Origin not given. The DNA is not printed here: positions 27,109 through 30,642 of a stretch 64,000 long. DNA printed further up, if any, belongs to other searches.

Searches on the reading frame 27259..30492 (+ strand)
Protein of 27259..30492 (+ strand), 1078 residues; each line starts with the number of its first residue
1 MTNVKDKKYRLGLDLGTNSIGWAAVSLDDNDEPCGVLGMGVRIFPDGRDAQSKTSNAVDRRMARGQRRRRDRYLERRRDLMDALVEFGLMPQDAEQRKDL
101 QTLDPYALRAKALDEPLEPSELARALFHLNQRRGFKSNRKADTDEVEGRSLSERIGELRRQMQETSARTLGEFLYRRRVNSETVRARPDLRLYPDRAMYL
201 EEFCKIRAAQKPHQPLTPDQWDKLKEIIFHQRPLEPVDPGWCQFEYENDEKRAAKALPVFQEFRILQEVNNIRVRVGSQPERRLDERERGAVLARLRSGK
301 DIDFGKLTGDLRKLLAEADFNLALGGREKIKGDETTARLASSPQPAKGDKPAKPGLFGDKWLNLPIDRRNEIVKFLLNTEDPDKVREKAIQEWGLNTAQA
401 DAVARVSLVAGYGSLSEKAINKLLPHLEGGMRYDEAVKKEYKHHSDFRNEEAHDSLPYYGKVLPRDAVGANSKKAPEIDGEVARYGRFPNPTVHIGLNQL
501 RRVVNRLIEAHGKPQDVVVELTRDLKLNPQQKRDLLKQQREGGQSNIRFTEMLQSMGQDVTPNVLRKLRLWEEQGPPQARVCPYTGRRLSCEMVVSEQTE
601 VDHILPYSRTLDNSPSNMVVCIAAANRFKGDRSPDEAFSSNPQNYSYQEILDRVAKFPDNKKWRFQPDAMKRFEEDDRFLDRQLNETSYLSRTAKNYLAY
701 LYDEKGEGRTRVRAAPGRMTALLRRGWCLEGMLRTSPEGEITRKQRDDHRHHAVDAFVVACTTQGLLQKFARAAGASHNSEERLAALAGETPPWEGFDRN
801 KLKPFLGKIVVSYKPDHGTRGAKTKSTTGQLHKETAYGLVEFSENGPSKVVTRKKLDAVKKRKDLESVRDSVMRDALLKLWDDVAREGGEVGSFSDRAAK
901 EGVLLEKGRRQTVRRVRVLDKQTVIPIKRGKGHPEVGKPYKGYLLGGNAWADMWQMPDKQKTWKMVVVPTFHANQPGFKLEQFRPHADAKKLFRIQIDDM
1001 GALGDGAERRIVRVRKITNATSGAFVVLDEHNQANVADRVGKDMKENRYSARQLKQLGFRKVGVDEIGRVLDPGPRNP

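Call 10: search_protein_families(library=ncbifam, proteins=[window:27259-30492:+])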
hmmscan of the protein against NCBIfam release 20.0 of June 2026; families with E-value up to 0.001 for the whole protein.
window:27259-30492:+ (1078 aa): 2 families
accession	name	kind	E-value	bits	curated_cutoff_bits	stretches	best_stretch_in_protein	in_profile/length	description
TIGR01865.2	cas_Csn1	equivalog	1.6e-179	599.5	100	1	9-1068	1-1069/1070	type II CRISPR RNA-guided endonuclease Cas9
NF049971.1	CRISPR_Cas9d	exception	5.6e-34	117.9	375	1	489-890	462-831/986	type II CRISPR RNA-guided endonuclease Cas9d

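Call 12: find_homologous_proteins(query=window:27259-30492:+, max_evalue=1e-50)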
Query window:27259-30492:+ (1078 aa): 6498 proteins with E <= 1e-50 among 8000 candidates; the best 120 are listed.
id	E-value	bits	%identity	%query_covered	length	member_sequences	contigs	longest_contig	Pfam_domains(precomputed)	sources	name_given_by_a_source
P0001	0.0e+0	2465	100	100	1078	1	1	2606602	PF13395.13,PF18470.7,PF18541.8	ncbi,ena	-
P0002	0.0e+0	1817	75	100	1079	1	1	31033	PF13395.13,PF18470.7,PF18541.8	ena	-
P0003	0.0e+0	1631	69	99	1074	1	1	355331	PF13395.13,PF18470.7,PF18541.8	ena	-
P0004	0.0e+0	1630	69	100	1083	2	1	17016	PF13395.13,PF18470.7,PF18541.8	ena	-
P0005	0.0e+0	1624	68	100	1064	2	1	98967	PF13395.13,PF18470.7,PF18541.8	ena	-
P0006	0.0e+0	1609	68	100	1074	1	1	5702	PF13395.13,PF18470.7,PF18541.8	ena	-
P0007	0.0e+0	1593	68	100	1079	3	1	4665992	PF13395.13,PF18470.7,PF18541.8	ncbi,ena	-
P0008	0.0e+0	1591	68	100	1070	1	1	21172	PF13395.13,PF18470.7,PF18541.8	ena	-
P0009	0.0e+0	1582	70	95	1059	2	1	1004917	PF13395.13,PF18470.7,PF18541.8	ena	-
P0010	0.0e+0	1574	68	100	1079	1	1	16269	PF13395.13,PF18470.7,PF18541.8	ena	-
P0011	0.0e+0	1570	67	100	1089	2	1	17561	PF13395.13,PF18470.7,PF18541.8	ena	-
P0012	0.0e+0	1569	66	100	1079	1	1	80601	PF13395.13,PF18470.7,PF18541.8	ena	-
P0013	0.0e+0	1565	67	100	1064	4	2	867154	PF13395.13,PF18470.7,PF18541.8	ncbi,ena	-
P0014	0.0e+0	1561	66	100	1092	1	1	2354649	PF13395.13,PF18470.7,PF18541.8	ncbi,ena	-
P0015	0.0e+0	1538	66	100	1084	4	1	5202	PF13395.13,PF18470.7,PF18541.8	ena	-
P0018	0.0e+0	1497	64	100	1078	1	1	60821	PF13395.13,PF18470.7,PF18541.8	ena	-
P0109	0.0e+0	1371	61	100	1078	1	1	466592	PF13395.13,PF18470.7,PF18541.8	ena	-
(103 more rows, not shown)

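Call 15: find_related_loci(query=A1, collection=genome_contigs, flank=8000)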
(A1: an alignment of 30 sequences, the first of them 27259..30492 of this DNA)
Query A1 (1078 aa) in genome_contigs; peptide patterns used: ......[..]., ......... (x = any residue, [..] = any of these).
600 stretches matched a pattern (row limit reached: there are more); 515 encode a relative of the query (tblastn E <= 1e-3); the best 80 are kept; 80 distinct loci.
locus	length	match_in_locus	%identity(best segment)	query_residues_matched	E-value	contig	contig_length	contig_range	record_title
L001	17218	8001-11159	58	9-1077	0e+0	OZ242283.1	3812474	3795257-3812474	MAG: Dehalococcoidia bacterium isolate d63046ed-7a55-4dc1-8bb2-d3050b7f4681 genome assembly, chromosome: 1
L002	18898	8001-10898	58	106-1075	0e+0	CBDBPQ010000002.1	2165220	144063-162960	MAG: Dehalococcoidia bacterium isolate abcbbb68-f6b9-45fe-872f-470341002cc5 genome assembly, contig: contig_2, whole gen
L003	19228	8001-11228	61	6-1075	0e+0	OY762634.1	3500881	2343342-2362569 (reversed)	MAG: Dehalococcoidia bacterium isolate 5218cef7-9544-4829-ade7-f4022e2b34b8 genome assembly, chromosome: 1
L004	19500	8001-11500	61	9-1078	0e+0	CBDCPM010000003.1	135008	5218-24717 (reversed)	MAG: Dehalococcoidia bacterium isolate e106aa75-8e7b-471b-8364-be862cd00600 genome assembly, contig: contig_3, whole gen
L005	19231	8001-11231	49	8-1078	0e+0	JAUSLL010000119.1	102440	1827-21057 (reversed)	MAG: Parvibaculum sp. isolate E19_concoct.bin.15_sub E19_k141_181264, whole genome shotgun sequence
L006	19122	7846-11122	66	1-1077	0e+0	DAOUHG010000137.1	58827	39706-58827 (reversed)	MAG TPA_asm: Dehalococcoidia bacterium isolate S1_7 k129_442066, whole genome shotgun sequence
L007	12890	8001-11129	41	5-1073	0e+0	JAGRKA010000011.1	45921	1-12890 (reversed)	MAG: Alphaproteobacteria bacterium isolate HKST-UBA27 NODE_11_length_45921_cov_4.480303, whole genome shotgun sequence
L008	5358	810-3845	41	9-1039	0e+0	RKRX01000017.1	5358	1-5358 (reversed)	MAG: Oceanicaulis sp. isolate PNGco_C_binVS18 scaffold_3683, whole genome shotgun sequence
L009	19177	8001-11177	41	8-1074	0e+0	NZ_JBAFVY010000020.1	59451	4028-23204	Xanthobacter tagetidis DSM 11602 strain KA Contig020, whole genome shotgun sequence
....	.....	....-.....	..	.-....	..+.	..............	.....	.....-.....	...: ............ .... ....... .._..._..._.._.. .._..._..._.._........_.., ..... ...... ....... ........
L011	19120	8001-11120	39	7-1075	0e+0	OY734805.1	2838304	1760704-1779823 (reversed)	MAG: Parvibaculaceae bacterium isolate 51e5c1c7-ca35-47dd-aac9-cafed5da93c6 genome assembly, chromosome: 1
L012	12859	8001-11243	41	8-1074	0e+0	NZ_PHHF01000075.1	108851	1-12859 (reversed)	Sphingomonas fennica strain K101 C583, whole genome shotgun sequence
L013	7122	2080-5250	40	8-1073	0e+0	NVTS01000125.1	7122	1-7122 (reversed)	MAG: Marinosulfonomonas sp. isolate NORP109 Contig_source1383C_15582, whole genome shotgun sequence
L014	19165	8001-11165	41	8-1075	0e+0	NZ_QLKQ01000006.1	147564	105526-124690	Azospirillum brasilense strain HAMBI_3172 CKLFCLNC_6, whole genome shotgun sequence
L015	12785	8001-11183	39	7-1074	0e+0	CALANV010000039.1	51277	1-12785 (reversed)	MAG TPA_asm: uncultured Rhodospirillales bacterium isolate SRR5251193_bin.29_CONCOCT_v1.1_MAG genome assembly, contig: E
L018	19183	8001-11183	39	10-1078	0e+0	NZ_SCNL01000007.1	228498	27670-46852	Sphingomonas sp. 3P27F8 NODE_7_length_228498_cov_22.912862, whole genome shotgun sequence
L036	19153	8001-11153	35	7-1078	5e-180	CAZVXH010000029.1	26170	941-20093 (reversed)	MAG TPA_asm: uncultured Candidatus Cloacimonadota bacterium isolate SRP263991_co2_409 genome assembly, contig: NODE_1980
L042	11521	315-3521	35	7-1078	2e-177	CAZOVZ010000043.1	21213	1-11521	MAG TPA_asm: uncultured Candidatus Cloacimonadota bacterium isolate SRP192927_co6_670 genome assembly, contig: NODE_5303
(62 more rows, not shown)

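Call 34: find_encoding_contigs(protein=P0001, flank=1000, max_places=2)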
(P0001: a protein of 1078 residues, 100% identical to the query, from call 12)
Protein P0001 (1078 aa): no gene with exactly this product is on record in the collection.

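Call 35: find_encoding_contigs(protein=P0002, flank=4000, max_places=2)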
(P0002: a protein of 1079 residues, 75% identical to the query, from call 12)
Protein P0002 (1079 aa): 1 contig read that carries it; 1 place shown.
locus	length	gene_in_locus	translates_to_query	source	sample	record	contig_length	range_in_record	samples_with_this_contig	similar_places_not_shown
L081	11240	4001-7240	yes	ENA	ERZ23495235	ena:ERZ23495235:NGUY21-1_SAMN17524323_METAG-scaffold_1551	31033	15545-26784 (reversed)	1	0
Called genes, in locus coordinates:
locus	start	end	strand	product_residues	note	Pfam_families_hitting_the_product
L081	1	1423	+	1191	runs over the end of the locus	PF02574:S-methyl_trans, PF00809:Pterin_bind, PF02607:B12-binding_2, PF02310:B12-binding, PF02965:Met_synt_B12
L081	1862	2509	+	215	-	PF04367:DUF502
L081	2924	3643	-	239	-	PF00190:Cupin_1 (faint), PF01050:MannoseP_isomer (faint), PF02311:AraC_binding, PF05899:Cupin_3 (faint), PF07883:Cupin_2, PF12852:Cupin_6 (faint), PF02311:AraC_binding, PF07883:Cupin_2, +1 more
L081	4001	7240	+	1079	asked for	PF18470:Cas9_a, PF13395:HNH_4, PF18541:RuvC_III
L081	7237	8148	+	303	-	PF01867:Cas_Cas1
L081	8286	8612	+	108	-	PF09827:CRISPR_Cas2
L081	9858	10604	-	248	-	-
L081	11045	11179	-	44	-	-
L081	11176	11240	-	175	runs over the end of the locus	-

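Call 36: find_encoding_contigs(protein=P0003, flank=4000, max_places=1)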
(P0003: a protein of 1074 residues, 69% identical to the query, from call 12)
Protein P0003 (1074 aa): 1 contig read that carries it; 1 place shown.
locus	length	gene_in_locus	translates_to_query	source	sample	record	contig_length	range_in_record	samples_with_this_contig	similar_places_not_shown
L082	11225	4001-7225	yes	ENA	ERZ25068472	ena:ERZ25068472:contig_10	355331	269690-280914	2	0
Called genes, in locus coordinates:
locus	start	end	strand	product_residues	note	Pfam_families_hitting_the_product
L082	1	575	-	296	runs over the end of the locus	PF00701:DHDPS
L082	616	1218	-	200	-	PF00857:Isochorismatase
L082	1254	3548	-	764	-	PF01293:PEPCK_ATP (faint)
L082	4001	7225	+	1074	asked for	PF18470:Cas9_a, PF13395:HNH_4, PF18541:RuvC_III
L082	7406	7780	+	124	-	-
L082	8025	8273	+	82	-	-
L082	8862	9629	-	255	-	PF00702:Hydrolase, PF13419:HAD_2, PF13242:Hydrolase_like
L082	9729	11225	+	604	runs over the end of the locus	PF00795:CN_hydrolase, PF02540:NAD_synthase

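Call 37: find_encoding_contigs(protein=P0004, flank=4000, max_places=1)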
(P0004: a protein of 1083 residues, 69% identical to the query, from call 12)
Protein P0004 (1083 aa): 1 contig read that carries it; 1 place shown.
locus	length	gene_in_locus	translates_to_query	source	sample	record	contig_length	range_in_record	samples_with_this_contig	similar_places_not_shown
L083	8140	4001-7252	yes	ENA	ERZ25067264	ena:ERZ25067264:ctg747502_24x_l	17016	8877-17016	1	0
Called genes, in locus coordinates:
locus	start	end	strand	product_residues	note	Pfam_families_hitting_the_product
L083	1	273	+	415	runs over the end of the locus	PF02515:CoA_transf_3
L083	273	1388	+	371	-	PF00296:Bac_luciferase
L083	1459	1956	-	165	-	PF00857:Isochorismatase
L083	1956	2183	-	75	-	-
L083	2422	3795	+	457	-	PF03050:DDE_Tnp_IS66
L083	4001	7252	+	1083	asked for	PF18470:Cas9_a, PF13395:HNH_4, PF18541:RuvC_III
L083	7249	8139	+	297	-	?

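Call 38: find_encoding_contigs(protein=P0005, flank=4000, max_places=1)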
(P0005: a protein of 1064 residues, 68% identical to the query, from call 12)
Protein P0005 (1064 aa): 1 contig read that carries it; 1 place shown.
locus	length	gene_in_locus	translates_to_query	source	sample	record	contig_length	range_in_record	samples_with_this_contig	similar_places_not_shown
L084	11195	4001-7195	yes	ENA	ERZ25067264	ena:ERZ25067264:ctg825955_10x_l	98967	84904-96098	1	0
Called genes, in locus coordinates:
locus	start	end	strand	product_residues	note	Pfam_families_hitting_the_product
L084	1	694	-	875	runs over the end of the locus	PF00931:NB-ARC (weak)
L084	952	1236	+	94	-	PF14690:Zn_ribbon_ISL3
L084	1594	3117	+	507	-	PF13384:HTH_23 (weak), PF13518:HTH_28 (weak), PF13551:HTH_29 (weak), PF13565:HTH_32 (weak)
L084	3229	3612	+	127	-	PF01609:DDE_Tnp_1, PF13612:DDE_Tnp_1_3, PF13586:DDE_Tnp_1_2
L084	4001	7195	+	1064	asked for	PF18470:Cas9_a, PF13395:HNH_4, PF18541:RuvC_III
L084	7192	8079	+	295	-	PF01867:Cas_Cas1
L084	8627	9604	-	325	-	-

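Call 39: find_encoding_contigs(protein=P0007, flank=4000, max_places=1)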
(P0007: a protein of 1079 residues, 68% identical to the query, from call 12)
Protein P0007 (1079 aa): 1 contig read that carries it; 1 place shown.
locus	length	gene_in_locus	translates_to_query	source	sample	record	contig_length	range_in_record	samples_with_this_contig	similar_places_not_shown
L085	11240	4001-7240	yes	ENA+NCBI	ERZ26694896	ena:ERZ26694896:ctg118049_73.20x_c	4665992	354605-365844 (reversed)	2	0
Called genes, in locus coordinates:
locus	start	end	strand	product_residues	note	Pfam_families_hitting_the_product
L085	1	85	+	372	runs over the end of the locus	PF00296:Bac_luciferase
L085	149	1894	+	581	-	PF00860:Xan_ur_permease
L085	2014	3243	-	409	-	PF07690:MFS_1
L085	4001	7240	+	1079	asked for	PF18470:Cas9_a, PF13395:HNH_4, PF18541:RuvC_III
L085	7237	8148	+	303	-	PF01867:Cas_Cas1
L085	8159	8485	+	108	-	PF09827:CRISPR_Cas2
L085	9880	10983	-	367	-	PF00909:Ammonium_transp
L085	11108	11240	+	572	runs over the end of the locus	PF11700:ATG22, PF07690:MFS_1 (weak), PF11700:ATG22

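Call 40: find_encoding_contigs(protein=P0009, flank=4000, max_places=1)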
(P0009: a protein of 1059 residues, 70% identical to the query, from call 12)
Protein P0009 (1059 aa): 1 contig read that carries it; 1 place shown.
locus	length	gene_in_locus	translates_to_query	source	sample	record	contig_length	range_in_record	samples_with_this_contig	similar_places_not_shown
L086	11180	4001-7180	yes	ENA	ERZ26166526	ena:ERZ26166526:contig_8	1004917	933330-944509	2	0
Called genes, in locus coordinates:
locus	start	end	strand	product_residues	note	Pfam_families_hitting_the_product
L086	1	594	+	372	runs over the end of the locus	PF00296:Bac_luciferase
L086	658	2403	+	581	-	PF00860:Xan_ur_permease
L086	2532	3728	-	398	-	PF07690:MFS_1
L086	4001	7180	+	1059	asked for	PF18470:Cas9_a, PF13395:HNH_4, PF18541:RuvC_III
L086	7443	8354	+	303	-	PF01867:Cas_Cas1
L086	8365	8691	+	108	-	PF09827:CRISPR_Cas2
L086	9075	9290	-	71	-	PF00909:Ammonium_transp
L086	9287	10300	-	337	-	PF00909:Ammonium_transp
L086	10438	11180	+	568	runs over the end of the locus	PF11700:ATG22, PF07690:MFS_1 (faint), PF11700:ATG22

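Call 51: search_solved_structures(query=window:27259-30492:+, max_evalue=1e-10)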
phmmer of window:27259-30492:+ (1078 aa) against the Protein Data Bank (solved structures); distinct sequences matched with E-value up to 1e-10: 57.
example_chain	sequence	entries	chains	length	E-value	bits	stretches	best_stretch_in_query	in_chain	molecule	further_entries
8hnt_A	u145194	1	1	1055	7.2e-59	203.2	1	5-773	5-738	CRISPR-associated endonuclease Cas9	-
9ar4_A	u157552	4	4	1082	3e-58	201.1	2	488-771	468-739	CRISPR-associated endonuclease Cas9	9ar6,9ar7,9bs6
21dz_A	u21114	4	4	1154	5.4e-58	200.3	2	240-772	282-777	CRISPR-associated endonuclease Cas9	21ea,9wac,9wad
8hnw_A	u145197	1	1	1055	1.6e-57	198.7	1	5-773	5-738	CRISPR-associated endonuclease Cas9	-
8ja0_A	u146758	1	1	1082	2.3e-57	198.2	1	8-773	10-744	CRISPR-associated endonuclease Cas9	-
6kc8_A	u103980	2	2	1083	2.3e-57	198.2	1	8-773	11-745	CRISPR-associated endonuclease Cas9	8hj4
6jdq_A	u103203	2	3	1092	2.4e-57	198.2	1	8-773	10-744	CRISPR-associated endonuclease Cas9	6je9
8hnv_A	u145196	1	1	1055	1.7e-56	195.3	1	5-773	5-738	CRISPR-associated endonuclease Cas9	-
6jdv_A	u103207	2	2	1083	5.3e-56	193.7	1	8-773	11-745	CRISPR-associated endonuclease Cas9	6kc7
8jtj_A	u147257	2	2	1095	8.5e-56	193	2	488-781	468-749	CRISPR-associated endonuclease Cas9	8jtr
6je4_A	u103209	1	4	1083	4.9e-55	190.5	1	8-773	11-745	CRISPR-associated endonuclease Cas9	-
8uza_A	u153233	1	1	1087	7.3e-55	189.9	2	488-781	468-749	CRISPR-associated endonuclease Cas9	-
6je3_A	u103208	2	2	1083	2.7e-54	188.1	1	8-773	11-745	CRISPR-associated endonuclease Cas9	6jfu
8uzb_A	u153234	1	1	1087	3.7e-54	187.6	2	489-781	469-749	CRISPR-associated endonuclease Cas9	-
6rj9_C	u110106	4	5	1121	2.5e-36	128.6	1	470-790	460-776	CRISPR-associated endonuclease Cas9 1 | Streptococcus Thermophilus 1 Cas9 | Cas 9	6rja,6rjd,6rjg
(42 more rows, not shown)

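Call 62: find_related_loci(query=window:27259-30492:+, collection=metagenome_contigs, flank=1000)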
Query window:27259-30492:+ (1078 aa) in metagenome_contigs; peptide patterns used: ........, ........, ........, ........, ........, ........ (x = any residue, [..] = any of these).
25 stretches matched a pattern, but none encodes a relative of the query by tblastn (E <= 1e-3).

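Call 63: find_related_loci(query=A1, collection=metagenome_contigs, flank=1000)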
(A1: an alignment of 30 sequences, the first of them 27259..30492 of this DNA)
Query A1 (1078 aa) in metagenome_contigs; peptide patterns used: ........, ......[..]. (x = any residue, [..] = any of these).
600 stretches matched a pattern (row limit reached: there are more); 506 encode a relative of the query (tblastn E <= 1e-3); the best 80 are kept; 80 distinct loci.
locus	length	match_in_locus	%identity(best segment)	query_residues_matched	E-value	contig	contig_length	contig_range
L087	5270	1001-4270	48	4-1078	0e+0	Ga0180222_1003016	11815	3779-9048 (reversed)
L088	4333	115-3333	49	7-1077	0e+0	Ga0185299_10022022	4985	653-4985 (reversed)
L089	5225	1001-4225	48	8-1077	0e+0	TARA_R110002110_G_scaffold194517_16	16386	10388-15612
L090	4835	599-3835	48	8-1076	0e+0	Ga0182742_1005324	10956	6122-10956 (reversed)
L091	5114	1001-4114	40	4-1073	0e+0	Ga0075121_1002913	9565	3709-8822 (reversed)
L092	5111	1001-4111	40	9-1073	0e+0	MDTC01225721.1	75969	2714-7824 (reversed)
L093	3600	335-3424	41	9-1075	0e+0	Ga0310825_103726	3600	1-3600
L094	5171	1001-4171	42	9-1070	0e+0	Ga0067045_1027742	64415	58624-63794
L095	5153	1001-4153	38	1-1073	0e+0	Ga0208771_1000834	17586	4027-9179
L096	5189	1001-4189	37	9-1077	0e+0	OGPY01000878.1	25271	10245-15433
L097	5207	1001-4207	37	7-1070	0e+0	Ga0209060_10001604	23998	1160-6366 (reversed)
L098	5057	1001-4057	40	9-1064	0e+0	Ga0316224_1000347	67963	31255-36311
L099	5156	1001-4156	40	10-1075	0e+0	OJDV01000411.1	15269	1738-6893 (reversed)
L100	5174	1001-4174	40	7-1075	0e+0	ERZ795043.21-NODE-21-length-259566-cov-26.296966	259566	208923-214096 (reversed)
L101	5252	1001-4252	40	9-1074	0e+0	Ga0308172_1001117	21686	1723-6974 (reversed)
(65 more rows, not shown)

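Call 65: find_encoding_contigs(protein=P0008, flank=1500, max_places=1)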
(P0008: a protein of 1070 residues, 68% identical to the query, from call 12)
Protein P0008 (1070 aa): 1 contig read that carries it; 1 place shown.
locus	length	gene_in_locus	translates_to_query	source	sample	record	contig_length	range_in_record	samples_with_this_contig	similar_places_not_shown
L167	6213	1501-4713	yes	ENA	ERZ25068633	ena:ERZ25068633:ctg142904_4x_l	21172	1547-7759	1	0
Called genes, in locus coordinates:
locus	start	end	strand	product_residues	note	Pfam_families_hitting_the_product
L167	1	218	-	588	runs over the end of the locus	?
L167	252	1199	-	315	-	PF13793:Pribosyltran_N, PF00156:Pribosyltran, PF14572:Pribosyl_synth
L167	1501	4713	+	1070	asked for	PF18470:Cas9_a, PF13395:HNH_4, PF18541:RuvC_III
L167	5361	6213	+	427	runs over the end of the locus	PF00709:Adenylsucc_synt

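Call 66: find_encoding_contigs(protein=P0010, flank=1500, max_places=1)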
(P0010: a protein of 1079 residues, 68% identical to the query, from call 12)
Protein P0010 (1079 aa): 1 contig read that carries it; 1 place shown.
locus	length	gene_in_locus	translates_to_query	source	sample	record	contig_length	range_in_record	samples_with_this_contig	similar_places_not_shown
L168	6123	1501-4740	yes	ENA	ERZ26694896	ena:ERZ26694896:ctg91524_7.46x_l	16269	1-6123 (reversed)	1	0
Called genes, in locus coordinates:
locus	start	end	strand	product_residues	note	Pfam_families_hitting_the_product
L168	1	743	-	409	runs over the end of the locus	PF07690:MFS_1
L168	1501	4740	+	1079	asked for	PF18470:Cas9_a, PF13395:HNH_4, PF18541:RuvC_III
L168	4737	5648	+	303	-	PF01867:Cas_Cas1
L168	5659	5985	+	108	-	PF09827:CRISPR_Cas2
